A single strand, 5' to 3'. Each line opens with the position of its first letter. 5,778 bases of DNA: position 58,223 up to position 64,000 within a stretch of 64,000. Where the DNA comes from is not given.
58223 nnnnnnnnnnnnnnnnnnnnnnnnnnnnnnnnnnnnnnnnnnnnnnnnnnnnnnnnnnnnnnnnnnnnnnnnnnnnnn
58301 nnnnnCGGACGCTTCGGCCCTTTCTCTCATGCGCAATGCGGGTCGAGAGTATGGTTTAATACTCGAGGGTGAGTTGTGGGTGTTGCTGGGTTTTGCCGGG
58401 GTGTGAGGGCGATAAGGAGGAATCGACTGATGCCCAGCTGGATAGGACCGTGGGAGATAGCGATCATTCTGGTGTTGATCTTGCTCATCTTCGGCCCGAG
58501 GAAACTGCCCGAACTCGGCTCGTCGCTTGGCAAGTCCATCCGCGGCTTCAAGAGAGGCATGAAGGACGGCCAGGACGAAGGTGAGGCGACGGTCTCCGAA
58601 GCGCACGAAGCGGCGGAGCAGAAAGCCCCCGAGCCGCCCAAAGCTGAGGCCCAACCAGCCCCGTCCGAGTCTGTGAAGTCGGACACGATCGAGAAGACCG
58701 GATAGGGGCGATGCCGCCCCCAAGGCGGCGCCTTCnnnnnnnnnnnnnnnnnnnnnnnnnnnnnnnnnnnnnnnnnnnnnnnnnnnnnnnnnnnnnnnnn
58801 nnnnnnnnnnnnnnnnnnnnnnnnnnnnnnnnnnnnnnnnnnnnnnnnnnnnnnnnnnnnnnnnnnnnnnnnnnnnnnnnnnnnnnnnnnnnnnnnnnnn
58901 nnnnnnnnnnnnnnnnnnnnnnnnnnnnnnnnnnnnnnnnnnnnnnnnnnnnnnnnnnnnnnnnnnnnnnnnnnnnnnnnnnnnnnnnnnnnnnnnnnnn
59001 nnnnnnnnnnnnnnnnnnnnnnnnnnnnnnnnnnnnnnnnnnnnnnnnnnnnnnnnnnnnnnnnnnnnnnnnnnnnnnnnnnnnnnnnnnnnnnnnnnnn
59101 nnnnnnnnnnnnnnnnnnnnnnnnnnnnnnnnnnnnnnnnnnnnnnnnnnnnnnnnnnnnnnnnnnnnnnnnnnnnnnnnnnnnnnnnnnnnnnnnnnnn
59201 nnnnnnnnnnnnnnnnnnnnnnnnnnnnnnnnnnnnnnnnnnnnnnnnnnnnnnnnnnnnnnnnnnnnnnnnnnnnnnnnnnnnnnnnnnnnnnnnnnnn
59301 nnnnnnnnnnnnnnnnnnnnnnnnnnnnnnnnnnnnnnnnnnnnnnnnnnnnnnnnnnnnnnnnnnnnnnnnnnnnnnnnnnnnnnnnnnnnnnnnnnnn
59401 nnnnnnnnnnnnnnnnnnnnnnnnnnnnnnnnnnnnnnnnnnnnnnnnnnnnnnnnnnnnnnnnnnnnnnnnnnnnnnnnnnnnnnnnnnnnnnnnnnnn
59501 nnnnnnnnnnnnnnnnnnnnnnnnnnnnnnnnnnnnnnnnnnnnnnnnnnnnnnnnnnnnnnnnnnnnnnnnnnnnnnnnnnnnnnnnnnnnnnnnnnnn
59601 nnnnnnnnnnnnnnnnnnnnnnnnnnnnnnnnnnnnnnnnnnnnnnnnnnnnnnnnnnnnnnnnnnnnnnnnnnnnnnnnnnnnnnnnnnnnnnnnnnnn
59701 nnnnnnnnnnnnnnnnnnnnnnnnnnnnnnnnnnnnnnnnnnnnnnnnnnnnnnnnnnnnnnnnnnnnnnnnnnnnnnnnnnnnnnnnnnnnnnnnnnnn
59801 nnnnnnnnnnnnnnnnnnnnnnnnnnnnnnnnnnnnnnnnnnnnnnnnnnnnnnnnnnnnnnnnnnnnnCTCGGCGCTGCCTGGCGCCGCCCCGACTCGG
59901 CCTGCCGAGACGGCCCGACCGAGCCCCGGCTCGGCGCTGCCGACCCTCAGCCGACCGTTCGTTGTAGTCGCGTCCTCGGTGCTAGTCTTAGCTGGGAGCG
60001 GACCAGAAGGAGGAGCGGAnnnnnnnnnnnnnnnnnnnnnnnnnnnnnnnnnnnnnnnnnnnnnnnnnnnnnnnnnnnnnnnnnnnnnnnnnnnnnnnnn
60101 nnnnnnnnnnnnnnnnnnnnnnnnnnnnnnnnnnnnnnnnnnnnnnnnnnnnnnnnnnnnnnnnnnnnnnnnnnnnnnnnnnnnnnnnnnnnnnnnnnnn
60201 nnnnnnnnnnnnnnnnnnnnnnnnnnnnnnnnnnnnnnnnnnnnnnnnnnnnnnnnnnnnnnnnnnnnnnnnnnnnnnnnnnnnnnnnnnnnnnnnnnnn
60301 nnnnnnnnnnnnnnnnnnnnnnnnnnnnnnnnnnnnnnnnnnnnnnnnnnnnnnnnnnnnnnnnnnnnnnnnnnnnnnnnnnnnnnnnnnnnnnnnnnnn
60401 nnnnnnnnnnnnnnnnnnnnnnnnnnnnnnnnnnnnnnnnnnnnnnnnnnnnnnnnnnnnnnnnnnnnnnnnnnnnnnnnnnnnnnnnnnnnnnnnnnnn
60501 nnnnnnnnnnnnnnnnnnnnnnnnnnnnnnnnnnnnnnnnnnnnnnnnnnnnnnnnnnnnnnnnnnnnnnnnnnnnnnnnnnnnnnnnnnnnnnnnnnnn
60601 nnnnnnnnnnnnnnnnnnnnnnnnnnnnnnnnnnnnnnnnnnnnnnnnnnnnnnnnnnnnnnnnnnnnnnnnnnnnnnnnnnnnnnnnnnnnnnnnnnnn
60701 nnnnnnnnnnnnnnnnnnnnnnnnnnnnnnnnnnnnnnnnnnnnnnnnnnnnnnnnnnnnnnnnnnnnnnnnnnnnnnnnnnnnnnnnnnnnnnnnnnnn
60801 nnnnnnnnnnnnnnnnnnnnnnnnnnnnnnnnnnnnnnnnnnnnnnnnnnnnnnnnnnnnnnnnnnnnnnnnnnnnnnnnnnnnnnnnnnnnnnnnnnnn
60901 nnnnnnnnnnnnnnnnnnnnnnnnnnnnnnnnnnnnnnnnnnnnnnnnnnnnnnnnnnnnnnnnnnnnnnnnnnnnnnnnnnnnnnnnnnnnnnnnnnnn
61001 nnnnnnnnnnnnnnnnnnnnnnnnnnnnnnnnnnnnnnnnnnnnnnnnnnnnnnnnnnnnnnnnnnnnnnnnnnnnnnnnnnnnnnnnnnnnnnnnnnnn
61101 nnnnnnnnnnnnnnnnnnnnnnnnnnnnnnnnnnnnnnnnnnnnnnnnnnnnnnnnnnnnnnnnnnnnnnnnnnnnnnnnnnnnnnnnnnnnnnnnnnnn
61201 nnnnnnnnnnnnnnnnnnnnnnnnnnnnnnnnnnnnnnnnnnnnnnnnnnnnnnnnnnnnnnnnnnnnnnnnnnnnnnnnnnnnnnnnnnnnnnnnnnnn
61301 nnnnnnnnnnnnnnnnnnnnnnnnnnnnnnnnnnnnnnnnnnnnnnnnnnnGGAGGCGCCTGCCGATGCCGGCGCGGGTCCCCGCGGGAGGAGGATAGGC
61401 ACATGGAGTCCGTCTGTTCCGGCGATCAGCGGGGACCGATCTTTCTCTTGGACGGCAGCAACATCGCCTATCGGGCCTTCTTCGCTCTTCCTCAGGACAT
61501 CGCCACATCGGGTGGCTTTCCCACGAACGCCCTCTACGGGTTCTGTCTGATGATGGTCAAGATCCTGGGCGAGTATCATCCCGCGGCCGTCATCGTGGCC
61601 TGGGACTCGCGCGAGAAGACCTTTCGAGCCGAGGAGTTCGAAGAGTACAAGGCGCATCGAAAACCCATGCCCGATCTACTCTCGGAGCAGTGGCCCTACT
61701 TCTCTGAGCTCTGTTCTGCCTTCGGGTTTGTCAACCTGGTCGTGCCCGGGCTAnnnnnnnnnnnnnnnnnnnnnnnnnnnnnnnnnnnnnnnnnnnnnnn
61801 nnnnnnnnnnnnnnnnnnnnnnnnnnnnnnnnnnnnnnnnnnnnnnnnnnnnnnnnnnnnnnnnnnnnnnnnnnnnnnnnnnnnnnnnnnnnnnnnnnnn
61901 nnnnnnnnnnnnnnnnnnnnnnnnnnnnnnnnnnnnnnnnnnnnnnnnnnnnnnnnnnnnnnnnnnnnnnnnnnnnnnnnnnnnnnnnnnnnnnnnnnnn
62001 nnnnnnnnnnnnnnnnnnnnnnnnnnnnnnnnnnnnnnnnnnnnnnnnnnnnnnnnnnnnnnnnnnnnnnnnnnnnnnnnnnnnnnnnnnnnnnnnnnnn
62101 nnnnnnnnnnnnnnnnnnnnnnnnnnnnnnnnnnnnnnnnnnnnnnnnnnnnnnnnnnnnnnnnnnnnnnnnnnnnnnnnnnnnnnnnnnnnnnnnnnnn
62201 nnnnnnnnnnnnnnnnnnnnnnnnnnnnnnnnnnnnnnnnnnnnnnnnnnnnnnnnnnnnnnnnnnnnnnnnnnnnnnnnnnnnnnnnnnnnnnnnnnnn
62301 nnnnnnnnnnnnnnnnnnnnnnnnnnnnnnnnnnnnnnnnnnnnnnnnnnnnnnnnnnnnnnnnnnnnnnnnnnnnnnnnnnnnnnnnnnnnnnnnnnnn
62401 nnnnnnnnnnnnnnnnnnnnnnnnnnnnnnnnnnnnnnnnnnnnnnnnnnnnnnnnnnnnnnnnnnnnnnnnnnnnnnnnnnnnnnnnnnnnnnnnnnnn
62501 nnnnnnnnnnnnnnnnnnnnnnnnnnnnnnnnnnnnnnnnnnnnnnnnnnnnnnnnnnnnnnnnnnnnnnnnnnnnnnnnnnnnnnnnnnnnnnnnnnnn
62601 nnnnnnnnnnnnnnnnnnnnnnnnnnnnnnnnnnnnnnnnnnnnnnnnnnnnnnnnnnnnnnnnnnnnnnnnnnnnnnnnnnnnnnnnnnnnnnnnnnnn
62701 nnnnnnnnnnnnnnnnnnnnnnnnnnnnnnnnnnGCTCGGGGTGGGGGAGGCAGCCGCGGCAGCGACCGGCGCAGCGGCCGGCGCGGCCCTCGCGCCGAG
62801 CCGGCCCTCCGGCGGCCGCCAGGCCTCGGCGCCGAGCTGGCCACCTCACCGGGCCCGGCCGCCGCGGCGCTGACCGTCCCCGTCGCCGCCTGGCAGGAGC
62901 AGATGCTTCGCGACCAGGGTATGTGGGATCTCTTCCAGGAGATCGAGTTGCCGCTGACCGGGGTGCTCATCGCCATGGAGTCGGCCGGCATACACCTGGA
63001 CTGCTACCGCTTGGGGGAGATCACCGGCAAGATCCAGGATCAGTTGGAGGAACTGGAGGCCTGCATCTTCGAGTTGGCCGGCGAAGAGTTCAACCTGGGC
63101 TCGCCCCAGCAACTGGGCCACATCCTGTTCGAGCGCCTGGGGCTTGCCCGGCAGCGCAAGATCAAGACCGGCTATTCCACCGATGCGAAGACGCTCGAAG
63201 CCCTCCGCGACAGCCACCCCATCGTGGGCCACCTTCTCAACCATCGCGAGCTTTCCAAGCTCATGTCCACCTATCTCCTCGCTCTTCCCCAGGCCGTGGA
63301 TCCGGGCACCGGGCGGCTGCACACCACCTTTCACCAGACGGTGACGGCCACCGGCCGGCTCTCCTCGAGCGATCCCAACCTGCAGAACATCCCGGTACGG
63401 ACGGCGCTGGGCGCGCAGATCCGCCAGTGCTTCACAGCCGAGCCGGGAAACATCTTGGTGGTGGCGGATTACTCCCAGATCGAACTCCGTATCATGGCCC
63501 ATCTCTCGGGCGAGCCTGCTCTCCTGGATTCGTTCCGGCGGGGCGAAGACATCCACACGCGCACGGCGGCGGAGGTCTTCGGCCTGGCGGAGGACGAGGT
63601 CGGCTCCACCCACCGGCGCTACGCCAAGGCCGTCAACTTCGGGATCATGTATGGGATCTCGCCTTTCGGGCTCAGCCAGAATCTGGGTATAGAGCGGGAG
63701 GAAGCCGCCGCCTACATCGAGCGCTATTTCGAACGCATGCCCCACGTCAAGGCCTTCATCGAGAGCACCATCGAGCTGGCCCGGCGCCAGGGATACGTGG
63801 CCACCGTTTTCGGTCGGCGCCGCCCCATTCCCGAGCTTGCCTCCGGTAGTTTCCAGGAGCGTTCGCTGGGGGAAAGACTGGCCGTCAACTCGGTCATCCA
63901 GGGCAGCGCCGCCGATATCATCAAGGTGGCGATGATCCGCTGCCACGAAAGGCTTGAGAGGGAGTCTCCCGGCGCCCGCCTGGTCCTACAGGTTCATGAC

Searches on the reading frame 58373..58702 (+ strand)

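Call 65: search_protein_families(library=pfam, proteins=[window:58373-58702:+], max_evalue=0.00001)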
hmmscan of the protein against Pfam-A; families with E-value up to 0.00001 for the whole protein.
window:58373-58702:+ (110 aa): 1 family
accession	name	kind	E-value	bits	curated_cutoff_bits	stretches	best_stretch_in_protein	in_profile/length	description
PF02416.21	TatA_B_E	-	1.4e-19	69.5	21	1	24-73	1-50/53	mttA/Hcf106 family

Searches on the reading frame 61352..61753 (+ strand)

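Call 65: search_protein_families(library=pfam, proteins=[window:61352-61753:+], max_evalue=0.00001)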
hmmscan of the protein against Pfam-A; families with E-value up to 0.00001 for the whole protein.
window:61352-61753:+ (134 aa): 1 family
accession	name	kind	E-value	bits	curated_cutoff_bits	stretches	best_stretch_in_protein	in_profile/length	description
PF02739.22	5_3_exonuc_N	-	3.4e-32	111.9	34.3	1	30-133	2-104/164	5'-3' exonuclease, N-terminal resolvase-like domain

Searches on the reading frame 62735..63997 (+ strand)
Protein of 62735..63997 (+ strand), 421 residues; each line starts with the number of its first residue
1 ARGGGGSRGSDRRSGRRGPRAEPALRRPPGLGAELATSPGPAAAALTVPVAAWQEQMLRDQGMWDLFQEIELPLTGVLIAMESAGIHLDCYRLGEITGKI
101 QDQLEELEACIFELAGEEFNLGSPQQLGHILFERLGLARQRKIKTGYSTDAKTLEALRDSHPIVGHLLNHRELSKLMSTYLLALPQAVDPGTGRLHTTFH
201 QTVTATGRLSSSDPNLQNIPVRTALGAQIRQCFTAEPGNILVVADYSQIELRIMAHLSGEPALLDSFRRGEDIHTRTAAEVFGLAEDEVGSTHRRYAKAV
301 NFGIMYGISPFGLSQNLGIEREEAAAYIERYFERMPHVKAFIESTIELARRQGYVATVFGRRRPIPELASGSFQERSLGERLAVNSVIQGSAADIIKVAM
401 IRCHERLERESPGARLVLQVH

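Call 65: search_protein_families(library=pfam, proteins=[window:62735-63997:+], max_evalue=0.00001)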
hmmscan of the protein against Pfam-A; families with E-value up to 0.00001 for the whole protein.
window:62735-63997:+ (421 aa): 1 family
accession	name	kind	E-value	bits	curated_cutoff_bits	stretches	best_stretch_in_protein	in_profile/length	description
PF00476.26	DNA_pol_A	-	3.9e-140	467.6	34.3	1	93-421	4-334/381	DNA polymerase family A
